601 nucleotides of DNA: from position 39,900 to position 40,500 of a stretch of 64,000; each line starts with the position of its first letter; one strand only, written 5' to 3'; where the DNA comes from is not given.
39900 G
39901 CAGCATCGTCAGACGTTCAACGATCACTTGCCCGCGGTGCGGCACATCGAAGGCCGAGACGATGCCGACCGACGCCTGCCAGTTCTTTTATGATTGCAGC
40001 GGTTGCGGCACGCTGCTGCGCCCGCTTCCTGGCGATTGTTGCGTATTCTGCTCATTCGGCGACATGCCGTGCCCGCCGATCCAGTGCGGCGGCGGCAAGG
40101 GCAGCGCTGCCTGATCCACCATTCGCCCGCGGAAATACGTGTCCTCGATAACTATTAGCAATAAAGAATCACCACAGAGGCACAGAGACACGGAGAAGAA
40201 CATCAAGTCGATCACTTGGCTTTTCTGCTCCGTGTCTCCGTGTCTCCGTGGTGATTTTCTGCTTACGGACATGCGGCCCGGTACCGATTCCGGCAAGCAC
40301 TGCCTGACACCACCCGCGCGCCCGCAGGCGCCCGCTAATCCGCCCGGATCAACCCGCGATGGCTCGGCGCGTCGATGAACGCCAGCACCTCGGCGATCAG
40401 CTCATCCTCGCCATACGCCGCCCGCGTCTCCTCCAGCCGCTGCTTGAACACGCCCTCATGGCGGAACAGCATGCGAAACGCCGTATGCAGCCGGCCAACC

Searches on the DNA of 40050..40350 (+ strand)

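Call 40: search_rna_families(source=window, start=40050, end=40350, threshold=evalue, max_evalue=10)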
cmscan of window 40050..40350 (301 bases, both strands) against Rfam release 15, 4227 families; matches with E-value up to 10: 12.
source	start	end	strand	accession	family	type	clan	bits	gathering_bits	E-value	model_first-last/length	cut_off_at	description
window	40165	40258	-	RF03457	MIR173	Gene; miRNA;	-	34.6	70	1.3e-05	1-102/102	no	MIR173 microRNA precursor family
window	40171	40252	-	RF03356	mir-4782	Gene; miRNA;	-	33.2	100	0.00013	1-79/79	no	mir-4782 microRNA precursor family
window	40162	40263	+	RF03846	mir-4861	Gene; miRNA;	-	33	100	2.3e-05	1-94/94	no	mir-4861 microRNA precursor family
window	40170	40253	+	RF03375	MIR1094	Gene; miRNA;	-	23.7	80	0.0088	7-95/104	no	MIR1094 microRNA precursor family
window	40167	40256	-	RF00891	mir-671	Gene; miRNA;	-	22.8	65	0.12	1-84/84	no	mir-671 microRNA precursor family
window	40159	40261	-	RF04171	MIR1509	Gene; miRNA;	-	20.6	87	0.12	1-121/121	no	MIR1509 microRNA precursor family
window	40179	40242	-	RF03967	mir-1270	Gene; miRNA;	-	19.7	90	0.099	1-83/83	no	mir-1270 microRNA precursor family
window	40176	40246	-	RF04083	MIR528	Gene; miRNA;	-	18.5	62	0.24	1-89/89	no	MIR528 microRNA precursor family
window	40165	40258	+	RF04171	MIR1509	Gene; miRNA;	-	18.1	87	0.57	1-121/121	no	MIR1509 microRNA precursor family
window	40174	40250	+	RF04057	MIR1432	Gene; miRNA;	-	15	90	5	1-89/89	no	MIR1432 microRNA precursor family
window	40192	40239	+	RF00259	IFN_gamma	Cis-reg;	-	13.2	40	6.4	121-169/169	no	Interferon gamma 5' UTR regulatory element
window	40096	40151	-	RF04308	HCV_SL2531-SL2549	Cis-reg;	-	11.1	56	8.8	1-72/72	no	Hepatitis C virus stem-loop SL2531 and SL2549AU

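Call 45: search_dna_similar(query=window:40080-40340:+, collection=plasmids, mode=distant, max_evalue=0.01, max_rows=25)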
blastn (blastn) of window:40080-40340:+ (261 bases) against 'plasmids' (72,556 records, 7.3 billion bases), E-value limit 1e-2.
Records with a match: 1; places in all: 1; records where one place covers at least 80% of the query: 0.
Best place of each record, by identity: 60-80% 1.
By first word of the organism name: Candidatus 1.
By predicted mobility (MOB-suite, as given by PLSDB): non-mobilizable 1.
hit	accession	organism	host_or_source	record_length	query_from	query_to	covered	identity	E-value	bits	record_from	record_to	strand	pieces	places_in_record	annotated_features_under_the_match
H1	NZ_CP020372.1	Candidatus Thiodictyon syntrophicum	meromictic lake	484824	94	188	36%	73.2%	4e-4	53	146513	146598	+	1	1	none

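Call 47: get_annotated_region(hit=H1, flank=1500)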
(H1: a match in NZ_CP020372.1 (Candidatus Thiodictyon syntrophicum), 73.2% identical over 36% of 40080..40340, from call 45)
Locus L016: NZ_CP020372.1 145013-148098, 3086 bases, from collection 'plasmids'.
description: Candidatus Thiodictyon syntrophicum strain Cad16T plasmid pTs485, complete sequence
organism: Candidatus Thiodictyon syntrophicum (NCBI taxid 1166950)
taxonomy: Bacteria; Pseudomonadota; Gammaproteobacteria; Chromatiales; Chromatiaceae; Thiodictyon; Candidatus Thiodictyon syntrophicum
host: -; source: meromictic lake; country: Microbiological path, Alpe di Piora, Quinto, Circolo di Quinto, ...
typing (MOB-suite, as given by PLSDB): non-mobilizable
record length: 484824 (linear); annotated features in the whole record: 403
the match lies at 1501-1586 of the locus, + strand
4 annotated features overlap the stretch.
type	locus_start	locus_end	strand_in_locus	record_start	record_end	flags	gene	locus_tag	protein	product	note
CDS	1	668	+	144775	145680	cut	fhcD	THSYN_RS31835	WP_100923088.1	formylmethanofuran--tetrahydromethanopterin N-formyltransferase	-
CDS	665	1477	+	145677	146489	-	-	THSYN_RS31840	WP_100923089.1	formylmethanofuran dehydrogenase subunit C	GO:0015948 - methanogenesis [Evidence IEA]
CDS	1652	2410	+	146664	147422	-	-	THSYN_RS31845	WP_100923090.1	SapC family protein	-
CDS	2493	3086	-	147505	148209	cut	-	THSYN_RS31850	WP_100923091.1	Crp/Fnr family transcriptional regulator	GO:0006355 - regulation of DNA-templated transcription [Evidence IEA]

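Call 50: search_dna_similar(query=window:40160-40262:+, collection=plasmids, mode=distant, max_evalue=10, max_rows=40)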
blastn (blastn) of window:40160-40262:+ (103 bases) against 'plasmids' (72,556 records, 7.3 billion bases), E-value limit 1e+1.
Records with a match: 37; places in all: 46; records where one place covers at least 80% of the query: 1.
Best place of each record, by identity: >=99% 1; 95-99% 19; 90-95% 5; 80-90% 2; 60-80% 10.
By first word of the organism name: Escherichia 12; Clostridium 9; Nostoc 3; Duffyella 3; Calothrix 2; Candidatus 1; Sphaerospermopsis 1; Anabaena 1; Scytonema 1; Paraburkholderia 1; and 3 more.
By predicted mobility (MOB-suite, as given by PLSDB): non-mobilizable 22; conjugative 12; mobilizable 3.
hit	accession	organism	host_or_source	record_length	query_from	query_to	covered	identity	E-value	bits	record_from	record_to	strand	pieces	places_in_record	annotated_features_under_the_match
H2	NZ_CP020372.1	Candidatus Thiodictyon syntrophicum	meromictic lake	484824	14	101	85%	73.3%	2e-3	49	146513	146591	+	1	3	none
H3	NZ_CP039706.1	Clostridium butyricum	Homo sapiens,isolation from The first ...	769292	4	53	49%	76.0%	3e+0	37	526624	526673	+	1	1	pflB: formate C-acetyltransferase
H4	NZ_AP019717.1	Clostridium butyricum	-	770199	4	53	49%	76.0%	3e+0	37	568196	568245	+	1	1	pflB: formate C-acetyltransferase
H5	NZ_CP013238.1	Clostridium butyricum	Microbial isolate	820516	4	53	49%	76.0%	3e+0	37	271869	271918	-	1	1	pflB: formate C-acetyltransferase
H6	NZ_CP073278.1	Clostridium butyricum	Homo sapiens,cell culture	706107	4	53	49%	76.0%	3e+0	37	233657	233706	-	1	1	pflB: formate C-acetyltransferase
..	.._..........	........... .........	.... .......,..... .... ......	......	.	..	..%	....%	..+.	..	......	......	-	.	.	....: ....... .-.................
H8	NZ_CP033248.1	Clostridium butyricum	environment swab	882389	4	53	49%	76.0%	3e+0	37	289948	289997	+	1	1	pflB: formate C-acetyltransferase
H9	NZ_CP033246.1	Clostridium butyricum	Homo sapiens,stool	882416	4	53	49%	76.0%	3e+0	37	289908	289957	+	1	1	pflB: formate C-acetyltransferase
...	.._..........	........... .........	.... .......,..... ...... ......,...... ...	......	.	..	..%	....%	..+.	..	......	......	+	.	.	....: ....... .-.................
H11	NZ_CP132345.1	Clostridium butyricum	Homo sapiens,Faeces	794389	4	53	49%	76.0%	3e+0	37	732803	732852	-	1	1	pflB: formate C-acetyltransferase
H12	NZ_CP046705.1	Nostoc sp. ATCC 53789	-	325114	1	37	36%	85.0%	9e-1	40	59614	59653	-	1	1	caspase family protein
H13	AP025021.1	Calothrix sp. PCC 7716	-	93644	12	44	32%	88.6%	9e-1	39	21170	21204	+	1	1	none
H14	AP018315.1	Sphaerospermopsis kisseleviana NIES-73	-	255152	12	38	26%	96.4%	7e-2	44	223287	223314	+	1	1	hypothetical protein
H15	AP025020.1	Calothrix sp. PCC 7716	-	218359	12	39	27%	92.9%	7e-2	43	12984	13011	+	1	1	none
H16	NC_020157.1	Anabaena cylindrica PCC 7122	water, most likely pond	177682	12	37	25%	92.6%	3e+0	37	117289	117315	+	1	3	none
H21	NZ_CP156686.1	Burkholderia stagnalis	Bacterial cells,soils collected in ...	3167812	69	91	22%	100.0%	7e-2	43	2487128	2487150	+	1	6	none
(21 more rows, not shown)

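Call 51: get_annotated_region(hit=H21, flank=400)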
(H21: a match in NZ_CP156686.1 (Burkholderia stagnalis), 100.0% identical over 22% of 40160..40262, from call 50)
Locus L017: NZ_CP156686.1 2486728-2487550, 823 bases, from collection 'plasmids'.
description: Burkholderia stagnalis strain YJ-2 plasmid plas1, complete sequence
organism: Burkholderia stagnalis (NCBI taxid 1503054)
taxonomy: Bacteria; Pseudomonadota; Betaproteobacteria; Burkholderiales; Burkholderiaceae; Burkholderia; Burkholderia stagnalis
host: -; source: Bacterial cells,soils collected in Guangdong Province, China; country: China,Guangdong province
typing (MOB-suite, as given by PLSDB): non-mobilizable
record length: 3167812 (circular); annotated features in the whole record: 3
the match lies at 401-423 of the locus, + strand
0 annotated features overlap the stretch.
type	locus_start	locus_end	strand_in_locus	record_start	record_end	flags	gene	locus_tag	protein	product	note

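Call 52: get_annotated_region(hit=H14, flank=400)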
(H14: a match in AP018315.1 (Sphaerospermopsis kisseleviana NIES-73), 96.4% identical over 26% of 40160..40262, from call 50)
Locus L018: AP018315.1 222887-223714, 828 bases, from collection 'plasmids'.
description: Sphaerospermopsis kisseleviana NIES-73 plasmid plasmid1 DNA, complete genome
organism: Sphaerospermopsis kisseleviana NIES-73 (NCBI taxid 1973480)
taxonomy: Bacteria; Cyanobacteriota; Cyanophyceae; Nostocales; Aphanizomenonaceae; Sphaerospermopsis; Sphaerospermopsis kisseleviana; Sphaerospermopsis kisseleviana NIES-73
host: -; source: -; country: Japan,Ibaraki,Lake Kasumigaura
typing (MOB-suite, as given by PLSDB): conjugative; replicon rep_cluster_1696,rep_cluster_89; relaxase MOBP; mating-pair formation MPF_T
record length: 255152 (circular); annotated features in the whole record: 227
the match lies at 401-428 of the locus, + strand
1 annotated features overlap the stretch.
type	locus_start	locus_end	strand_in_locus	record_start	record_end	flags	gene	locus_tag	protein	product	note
CDS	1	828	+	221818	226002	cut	-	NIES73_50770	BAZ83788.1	hypothetical protein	-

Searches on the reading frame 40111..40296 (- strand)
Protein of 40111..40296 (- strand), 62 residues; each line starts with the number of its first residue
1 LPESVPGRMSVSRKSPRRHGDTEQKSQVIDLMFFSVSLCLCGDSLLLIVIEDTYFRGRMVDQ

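Call 41: find_homologous_proteins(query=window:40111-40296:-, max_evalue=10)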
Query seq(62 aa) (62 aa): 1 proteins with E <= 10 among 1 candidates.
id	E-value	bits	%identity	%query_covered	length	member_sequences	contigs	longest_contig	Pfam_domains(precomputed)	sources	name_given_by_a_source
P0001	1.1e-12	65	100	56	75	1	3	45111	-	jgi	jgi:hypothetical protein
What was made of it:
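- On Bacterial MITE: A search with the translated ORF found only the same locus (call 41).
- A search with the translated peptide found only itself (call 41).
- Tried and rejected: It found only the same locus (call 41).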
